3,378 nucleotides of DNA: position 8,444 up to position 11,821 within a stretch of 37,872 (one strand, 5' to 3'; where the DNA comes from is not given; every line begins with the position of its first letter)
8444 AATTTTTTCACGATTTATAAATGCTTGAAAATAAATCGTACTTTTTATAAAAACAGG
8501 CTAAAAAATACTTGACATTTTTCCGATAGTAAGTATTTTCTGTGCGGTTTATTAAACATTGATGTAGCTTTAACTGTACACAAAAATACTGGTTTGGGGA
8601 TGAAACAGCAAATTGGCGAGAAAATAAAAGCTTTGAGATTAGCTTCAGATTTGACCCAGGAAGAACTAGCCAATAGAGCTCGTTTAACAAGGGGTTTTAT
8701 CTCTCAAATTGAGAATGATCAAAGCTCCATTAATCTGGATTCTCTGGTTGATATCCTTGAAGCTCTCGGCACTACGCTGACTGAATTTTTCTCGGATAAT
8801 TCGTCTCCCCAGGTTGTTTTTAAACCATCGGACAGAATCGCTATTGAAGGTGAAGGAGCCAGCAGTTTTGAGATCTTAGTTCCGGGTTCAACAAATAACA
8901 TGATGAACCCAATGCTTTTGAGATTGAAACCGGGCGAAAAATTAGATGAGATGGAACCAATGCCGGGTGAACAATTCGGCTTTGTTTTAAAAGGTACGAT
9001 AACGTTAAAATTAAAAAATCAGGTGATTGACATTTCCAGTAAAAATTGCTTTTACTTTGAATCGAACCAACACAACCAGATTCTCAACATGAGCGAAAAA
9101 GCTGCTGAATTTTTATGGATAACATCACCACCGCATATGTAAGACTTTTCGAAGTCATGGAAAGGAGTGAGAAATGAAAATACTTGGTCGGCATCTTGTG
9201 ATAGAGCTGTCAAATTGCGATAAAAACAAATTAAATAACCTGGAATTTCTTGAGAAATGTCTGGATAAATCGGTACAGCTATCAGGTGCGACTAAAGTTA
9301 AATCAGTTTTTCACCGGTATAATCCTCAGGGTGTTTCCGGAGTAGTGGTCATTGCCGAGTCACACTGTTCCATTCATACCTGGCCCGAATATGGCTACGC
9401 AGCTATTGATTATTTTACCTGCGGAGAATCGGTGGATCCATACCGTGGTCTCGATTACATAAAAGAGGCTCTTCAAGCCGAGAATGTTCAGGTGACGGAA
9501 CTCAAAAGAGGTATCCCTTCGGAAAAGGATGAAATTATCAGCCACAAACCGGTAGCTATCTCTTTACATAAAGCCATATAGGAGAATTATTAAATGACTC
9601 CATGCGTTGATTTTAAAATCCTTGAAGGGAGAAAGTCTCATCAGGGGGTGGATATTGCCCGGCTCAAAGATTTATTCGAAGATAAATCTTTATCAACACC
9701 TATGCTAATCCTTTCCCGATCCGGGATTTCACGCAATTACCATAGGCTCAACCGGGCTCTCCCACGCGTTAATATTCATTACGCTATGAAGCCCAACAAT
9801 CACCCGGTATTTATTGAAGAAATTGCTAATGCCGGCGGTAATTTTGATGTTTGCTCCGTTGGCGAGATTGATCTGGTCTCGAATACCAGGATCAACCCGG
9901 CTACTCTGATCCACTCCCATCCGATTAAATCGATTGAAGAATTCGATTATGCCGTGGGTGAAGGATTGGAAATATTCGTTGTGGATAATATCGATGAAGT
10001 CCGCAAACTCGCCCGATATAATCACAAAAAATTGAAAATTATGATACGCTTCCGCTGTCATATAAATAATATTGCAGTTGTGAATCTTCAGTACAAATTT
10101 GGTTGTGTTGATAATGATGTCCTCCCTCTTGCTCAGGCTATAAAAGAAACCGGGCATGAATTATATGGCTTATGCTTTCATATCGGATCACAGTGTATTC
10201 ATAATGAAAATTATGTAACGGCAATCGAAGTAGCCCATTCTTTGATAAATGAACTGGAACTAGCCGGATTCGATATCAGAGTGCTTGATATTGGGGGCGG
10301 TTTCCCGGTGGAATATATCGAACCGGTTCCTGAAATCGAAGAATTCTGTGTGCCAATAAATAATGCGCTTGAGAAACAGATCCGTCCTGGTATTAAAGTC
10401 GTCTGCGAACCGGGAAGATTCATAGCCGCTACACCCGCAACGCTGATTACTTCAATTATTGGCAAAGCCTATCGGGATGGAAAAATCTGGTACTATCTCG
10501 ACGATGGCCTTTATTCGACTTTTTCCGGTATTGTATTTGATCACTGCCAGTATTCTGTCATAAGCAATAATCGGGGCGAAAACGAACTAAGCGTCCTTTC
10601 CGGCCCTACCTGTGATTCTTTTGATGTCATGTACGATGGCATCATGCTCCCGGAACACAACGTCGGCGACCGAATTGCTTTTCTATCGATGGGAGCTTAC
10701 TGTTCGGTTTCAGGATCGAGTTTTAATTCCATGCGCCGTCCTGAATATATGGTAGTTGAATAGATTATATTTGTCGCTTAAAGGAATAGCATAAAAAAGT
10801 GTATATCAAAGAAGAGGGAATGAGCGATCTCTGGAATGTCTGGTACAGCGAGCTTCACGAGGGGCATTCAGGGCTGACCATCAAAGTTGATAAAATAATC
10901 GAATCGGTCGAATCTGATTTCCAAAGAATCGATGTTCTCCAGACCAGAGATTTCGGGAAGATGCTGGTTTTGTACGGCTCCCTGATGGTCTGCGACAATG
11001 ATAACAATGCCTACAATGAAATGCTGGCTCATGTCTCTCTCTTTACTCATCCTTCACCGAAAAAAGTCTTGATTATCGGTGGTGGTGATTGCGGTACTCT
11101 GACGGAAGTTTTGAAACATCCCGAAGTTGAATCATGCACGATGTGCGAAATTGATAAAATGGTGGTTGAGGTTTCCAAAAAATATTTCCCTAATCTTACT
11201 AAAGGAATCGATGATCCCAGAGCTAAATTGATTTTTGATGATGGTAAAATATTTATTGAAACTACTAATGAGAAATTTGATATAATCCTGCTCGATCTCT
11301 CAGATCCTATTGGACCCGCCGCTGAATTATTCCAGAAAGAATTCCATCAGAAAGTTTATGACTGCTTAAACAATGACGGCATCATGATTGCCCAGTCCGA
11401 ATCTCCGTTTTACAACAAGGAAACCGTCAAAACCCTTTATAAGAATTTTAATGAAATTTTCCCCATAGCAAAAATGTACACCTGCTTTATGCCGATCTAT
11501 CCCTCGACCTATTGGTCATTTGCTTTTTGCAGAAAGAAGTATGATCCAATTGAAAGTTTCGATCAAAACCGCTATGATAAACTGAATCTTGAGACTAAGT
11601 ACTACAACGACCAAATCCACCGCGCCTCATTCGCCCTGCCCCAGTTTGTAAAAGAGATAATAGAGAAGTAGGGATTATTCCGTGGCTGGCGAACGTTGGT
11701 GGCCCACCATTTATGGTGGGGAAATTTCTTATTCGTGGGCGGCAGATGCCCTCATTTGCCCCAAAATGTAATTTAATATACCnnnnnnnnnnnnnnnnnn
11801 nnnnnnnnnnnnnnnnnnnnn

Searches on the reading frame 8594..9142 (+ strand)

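Call 37: search_protein_families(library=pfam, proteins=[window:8594-9142:+], max_evalue=0.001)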
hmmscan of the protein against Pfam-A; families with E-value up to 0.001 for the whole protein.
window:8594-9142:+ (182 aa): 6 families
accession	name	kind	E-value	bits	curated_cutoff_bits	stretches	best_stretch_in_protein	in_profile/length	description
PF01381.28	HTH_3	-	1e-13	51.5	23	1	11-65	1-55/55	Helix-turn-helix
PF12844.13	HTH_19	-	4.4e-10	39.8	30.2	1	8-67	1-60/64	Helix-turn-helix domain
PF07883.17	Cupin_2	-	1.8e-09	37.6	27.2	1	108-176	2-69/70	Cupin domain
PF13560.12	HTH_31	-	1.2e-08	35.6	27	1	6-64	1-60/64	Helix-turn-helix domain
PF13744.12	HTH_37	-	1e-05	25.7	27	1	3-62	15-75/80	Helix-turn-helix domain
PF13443.12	HTH_26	-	3.5e-05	24.4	22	1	10-68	1-60/63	Cro/C1-type HTH DNA-binding domain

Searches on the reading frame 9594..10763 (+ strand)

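Call 37: search_protein_families(library=pfam, proteins=[window:9594-10763:+], max_evalue=0.001)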
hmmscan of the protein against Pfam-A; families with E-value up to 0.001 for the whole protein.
window:9594-10763:+ (389 aa): 2 families
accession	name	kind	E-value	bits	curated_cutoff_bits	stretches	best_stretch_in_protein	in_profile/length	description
PF02784.22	Orn_Arg_deC_N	-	9.5e-49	166.4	23.4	1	44-279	3-247/247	Pyridoxal-dependent decarboxylase, pyridoxal binding domain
PF00278.28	Orn_DAP_Arg_deC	-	1.2e-18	67.6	23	1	281-367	7-95/95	Pyridoxal-dependent decarboxylase, C-terminal sheet domain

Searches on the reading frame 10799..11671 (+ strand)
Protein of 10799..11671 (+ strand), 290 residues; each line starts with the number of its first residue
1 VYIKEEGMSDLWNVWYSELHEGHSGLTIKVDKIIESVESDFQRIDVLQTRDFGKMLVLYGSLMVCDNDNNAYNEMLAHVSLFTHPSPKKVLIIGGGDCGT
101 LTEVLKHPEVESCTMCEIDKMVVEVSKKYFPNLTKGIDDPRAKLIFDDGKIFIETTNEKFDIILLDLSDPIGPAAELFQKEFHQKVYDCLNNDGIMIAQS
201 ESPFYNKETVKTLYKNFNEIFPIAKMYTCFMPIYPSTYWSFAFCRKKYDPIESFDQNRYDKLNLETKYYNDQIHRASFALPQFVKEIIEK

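Call 37: search_protein_families(library=pfam, proteins=[window:10799-11671:+], max_evalue=0.001)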
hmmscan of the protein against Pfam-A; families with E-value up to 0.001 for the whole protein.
window:10799-11671:+ (290 aa): 2 families
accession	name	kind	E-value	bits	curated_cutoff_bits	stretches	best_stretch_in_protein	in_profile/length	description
PF01564.23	Spermine_synth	-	3.5e-66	222.7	22.9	1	71-247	3-179/186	Spermine/spermidine synthase domain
PF17284.7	Spermine_synt_N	-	2.3e-11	43.8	22.1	1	14-63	1-50/53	Spermidine synthase tetramerisation domain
